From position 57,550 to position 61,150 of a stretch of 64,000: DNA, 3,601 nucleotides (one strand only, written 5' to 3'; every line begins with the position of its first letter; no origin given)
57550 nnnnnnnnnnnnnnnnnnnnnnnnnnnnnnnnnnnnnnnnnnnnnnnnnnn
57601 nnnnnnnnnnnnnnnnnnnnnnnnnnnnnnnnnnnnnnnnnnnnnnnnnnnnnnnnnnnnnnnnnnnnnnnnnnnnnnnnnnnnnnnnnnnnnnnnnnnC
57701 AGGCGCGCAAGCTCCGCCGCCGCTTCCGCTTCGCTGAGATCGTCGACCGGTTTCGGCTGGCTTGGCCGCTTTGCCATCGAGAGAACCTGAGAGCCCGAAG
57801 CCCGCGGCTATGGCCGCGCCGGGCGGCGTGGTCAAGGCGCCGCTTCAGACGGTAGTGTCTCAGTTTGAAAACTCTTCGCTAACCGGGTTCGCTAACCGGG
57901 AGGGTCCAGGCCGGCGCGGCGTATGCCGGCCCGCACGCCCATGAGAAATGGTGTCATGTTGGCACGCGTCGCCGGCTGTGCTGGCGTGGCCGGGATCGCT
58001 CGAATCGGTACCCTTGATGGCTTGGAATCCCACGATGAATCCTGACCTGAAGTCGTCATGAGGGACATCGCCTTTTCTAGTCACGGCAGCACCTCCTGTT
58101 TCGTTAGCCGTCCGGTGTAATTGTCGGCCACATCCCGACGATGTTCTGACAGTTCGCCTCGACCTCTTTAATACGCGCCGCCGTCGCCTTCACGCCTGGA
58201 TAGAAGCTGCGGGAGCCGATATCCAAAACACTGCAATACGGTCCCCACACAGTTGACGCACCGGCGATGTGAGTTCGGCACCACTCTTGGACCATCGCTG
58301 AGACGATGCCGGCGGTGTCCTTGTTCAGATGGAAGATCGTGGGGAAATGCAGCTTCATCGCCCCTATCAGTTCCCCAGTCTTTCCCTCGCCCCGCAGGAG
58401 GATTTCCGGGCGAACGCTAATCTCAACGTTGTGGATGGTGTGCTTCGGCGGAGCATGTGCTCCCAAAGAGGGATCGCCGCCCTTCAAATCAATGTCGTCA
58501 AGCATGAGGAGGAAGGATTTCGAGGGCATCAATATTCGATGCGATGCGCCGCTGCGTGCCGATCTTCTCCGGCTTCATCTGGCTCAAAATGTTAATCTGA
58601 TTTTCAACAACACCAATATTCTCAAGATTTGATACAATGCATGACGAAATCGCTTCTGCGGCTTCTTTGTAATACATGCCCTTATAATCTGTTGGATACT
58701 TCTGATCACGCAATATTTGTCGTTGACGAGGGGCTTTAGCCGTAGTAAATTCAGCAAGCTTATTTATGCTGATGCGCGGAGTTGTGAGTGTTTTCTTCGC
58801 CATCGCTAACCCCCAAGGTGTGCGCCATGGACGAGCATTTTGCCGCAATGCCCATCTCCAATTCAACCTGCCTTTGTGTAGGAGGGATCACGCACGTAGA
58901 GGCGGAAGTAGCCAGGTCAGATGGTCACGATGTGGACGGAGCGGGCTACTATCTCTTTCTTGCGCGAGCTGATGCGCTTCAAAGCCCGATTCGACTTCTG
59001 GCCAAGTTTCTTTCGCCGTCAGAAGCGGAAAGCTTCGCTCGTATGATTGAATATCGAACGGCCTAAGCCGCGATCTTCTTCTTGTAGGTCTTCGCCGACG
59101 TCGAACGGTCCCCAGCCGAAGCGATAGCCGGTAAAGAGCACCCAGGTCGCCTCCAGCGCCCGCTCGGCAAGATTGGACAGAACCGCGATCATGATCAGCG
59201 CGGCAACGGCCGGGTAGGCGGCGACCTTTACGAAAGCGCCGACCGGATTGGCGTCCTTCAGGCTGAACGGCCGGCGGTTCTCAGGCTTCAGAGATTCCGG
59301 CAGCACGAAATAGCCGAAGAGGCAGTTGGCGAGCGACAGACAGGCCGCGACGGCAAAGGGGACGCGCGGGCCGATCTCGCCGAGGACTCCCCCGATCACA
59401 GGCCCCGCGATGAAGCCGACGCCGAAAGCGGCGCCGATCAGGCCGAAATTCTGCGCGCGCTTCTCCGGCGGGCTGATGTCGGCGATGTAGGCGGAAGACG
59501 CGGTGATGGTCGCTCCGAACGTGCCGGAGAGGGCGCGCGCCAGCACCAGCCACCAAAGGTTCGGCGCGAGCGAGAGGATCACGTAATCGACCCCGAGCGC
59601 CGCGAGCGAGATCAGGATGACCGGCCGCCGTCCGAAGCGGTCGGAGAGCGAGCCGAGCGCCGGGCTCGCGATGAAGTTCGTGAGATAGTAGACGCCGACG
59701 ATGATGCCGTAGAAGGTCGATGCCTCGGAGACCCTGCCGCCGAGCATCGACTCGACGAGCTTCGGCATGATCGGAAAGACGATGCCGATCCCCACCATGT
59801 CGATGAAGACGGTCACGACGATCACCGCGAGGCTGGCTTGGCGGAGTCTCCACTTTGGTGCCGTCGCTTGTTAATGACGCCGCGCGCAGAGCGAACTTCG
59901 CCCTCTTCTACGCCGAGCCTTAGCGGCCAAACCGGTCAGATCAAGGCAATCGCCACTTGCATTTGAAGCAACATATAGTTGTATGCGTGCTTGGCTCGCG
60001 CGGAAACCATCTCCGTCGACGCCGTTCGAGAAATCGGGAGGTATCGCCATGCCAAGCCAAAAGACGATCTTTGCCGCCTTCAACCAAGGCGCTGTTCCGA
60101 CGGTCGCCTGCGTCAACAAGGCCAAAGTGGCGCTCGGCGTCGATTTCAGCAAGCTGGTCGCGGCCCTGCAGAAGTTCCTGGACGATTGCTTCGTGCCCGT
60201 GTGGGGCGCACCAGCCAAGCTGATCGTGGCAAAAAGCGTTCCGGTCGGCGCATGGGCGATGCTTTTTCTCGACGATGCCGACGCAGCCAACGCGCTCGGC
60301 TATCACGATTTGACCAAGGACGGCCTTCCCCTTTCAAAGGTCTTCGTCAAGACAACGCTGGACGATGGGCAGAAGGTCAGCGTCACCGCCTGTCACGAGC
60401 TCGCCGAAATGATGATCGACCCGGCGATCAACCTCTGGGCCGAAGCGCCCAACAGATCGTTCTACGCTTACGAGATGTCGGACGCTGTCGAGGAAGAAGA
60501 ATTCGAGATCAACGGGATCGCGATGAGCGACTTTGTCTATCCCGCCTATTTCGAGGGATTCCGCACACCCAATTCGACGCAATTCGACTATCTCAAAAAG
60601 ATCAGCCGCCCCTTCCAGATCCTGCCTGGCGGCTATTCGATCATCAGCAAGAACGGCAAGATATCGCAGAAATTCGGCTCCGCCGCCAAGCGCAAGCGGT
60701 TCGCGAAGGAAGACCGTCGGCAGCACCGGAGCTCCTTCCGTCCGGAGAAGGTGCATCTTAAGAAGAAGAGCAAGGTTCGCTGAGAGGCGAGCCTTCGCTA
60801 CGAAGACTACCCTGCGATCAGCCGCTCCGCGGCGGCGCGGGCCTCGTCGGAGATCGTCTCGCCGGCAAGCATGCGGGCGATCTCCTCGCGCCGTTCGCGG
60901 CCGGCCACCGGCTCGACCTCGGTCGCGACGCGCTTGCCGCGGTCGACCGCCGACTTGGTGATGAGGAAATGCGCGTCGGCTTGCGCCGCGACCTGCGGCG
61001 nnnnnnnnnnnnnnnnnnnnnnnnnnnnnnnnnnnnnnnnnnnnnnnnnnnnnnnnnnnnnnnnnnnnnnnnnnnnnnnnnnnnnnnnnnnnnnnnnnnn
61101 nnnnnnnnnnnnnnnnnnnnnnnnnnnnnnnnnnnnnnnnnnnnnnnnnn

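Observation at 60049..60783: Orphan 245-aa protein with lower GC and a strongly basic C-terminal tail, between the MFS remnant and recN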

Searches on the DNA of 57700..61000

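Call 63: search_rna_families(source=window, start=57700, end=61000, threshold=evalue, max_evalue=0.1)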
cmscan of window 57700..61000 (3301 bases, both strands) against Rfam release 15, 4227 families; matches with E-value up to 0.1: 0.
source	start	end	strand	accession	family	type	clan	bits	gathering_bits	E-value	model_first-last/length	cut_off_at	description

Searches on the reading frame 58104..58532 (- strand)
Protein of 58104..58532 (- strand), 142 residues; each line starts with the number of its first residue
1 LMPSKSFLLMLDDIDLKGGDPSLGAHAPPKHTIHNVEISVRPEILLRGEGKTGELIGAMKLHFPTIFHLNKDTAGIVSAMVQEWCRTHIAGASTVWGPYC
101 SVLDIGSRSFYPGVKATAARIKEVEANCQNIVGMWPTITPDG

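Call 3: search_protein_families(library=pfam, proteins=[window:58104-58532:-], max_evalue=1)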
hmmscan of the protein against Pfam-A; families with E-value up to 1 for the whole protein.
window:58104-58532:- (142 aa): 0 families

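Call 4: search_protein_families(library=ncbifam, proteins=[window:58104-58532:-], max_evalue=1)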
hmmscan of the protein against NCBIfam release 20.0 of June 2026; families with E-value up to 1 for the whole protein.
window:58104-58532:- (142 aa): 0 families

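Call 7: search_protein_families(library=phrogs, proteins=[window:58104-58532:-], max_evalue=1)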
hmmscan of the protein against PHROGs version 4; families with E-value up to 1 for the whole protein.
window:58104-58532:- (142 aa): 2 families
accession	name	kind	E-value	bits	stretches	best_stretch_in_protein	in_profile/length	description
phrog_18914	-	unknown function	0.12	12.9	1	51-121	18-85/290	-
phrog_18992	-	unknown function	0.24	12.5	1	73-92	27-46/75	-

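Call 8: search_protein_families(library=padloc, proteins=[window:58104-58532:-], max_evalue=1)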
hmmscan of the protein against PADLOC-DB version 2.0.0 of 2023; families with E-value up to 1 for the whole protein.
window:58104-58532:- (142 aa): 0 families

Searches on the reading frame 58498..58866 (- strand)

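Call 3: search_protein_families(library=pfam, proteins=[window:58498-58866:-], max_evalue=1)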
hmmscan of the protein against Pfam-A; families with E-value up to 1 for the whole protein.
window:58498-58866:- (122 aa): 0 families

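Call 4: search_protein_families(library=ncbifam, proteins=[window:58498-58866:-], max_evalue=1)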
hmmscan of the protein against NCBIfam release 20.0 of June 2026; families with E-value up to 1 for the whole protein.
window:58498-58866:- (122 aa): 1 family
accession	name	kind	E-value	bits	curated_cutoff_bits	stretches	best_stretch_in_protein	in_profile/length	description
NF008037.0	PRK10769.1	equivalog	0.029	14.2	168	1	9-88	18-96/160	type 3 dihydrofolate reductase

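Call 7: search_protein_families(library=phrogs, proteins=[window:58498-58866:-], max_evalue=1)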
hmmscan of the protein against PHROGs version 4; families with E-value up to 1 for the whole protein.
window:58498-58866:- (122 aa): 1 family
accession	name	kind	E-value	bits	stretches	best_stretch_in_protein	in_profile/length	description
phrog_27119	-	head and packaging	0.055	14.3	1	34-99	109-173/179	virion structural protein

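Call 8: search_protein_families(library=padloc, proteins=[window:58498-58866:-], max_evalue=1)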
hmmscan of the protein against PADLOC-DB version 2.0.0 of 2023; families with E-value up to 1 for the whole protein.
window:58498-58866:- (122 aa): 0 families
